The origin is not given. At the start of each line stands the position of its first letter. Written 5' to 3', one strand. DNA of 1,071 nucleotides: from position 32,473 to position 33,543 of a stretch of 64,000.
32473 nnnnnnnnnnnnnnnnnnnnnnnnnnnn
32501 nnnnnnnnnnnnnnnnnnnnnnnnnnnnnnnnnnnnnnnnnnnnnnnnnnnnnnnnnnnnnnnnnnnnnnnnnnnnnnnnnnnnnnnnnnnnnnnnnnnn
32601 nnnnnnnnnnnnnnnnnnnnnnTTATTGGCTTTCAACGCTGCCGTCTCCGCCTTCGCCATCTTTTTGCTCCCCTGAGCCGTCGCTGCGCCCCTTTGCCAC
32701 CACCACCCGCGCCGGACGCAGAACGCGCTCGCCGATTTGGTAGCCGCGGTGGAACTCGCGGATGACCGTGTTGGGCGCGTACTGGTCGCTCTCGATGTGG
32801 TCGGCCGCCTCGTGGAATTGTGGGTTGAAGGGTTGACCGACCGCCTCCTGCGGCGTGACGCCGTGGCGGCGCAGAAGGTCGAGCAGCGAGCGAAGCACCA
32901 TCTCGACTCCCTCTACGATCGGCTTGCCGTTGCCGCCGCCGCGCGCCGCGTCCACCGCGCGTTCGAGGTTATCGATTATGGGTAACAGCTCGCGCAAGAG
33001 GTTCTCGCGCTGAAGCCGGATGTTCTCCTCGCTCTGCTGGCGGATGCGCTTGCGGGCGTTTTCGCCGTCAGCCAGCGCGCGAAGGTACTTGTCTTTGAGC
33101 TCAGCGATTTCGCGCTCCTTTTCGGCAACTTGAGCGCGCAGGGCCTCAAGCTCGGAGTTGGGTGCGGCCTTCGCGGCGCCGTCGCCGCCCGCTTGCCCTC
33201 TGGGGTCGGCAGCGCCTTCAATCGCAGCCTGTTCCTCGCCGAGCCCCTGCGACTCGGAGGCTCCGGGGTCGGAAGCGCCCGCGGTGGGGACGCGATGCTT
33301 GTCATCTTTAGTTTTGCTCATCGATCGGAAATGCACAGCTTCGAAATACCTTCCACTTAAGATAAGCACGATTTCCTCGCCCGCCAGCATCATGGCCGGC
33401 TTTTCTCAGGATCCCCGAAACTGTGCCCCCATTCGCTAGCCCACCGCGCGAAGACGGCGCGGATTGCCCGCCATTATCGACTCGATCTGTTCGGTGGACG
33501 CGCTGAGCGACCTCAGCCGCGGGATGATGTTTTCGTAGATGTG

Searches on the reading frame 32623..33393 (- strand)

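Call 14: search_protein_families(library=pfam, proteins=[window:32623-33393:-], max_evalue=0.001)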
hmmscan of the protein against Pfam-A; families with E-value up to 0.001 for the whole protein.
window:32623-33393:- (256 aa): 1 family
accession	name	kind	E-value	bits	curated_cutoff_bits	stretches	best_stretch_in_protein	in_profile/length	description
PF01025.24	GrpE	-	1.9e-50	171.2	25.8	1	76-234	7-165/165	GrpE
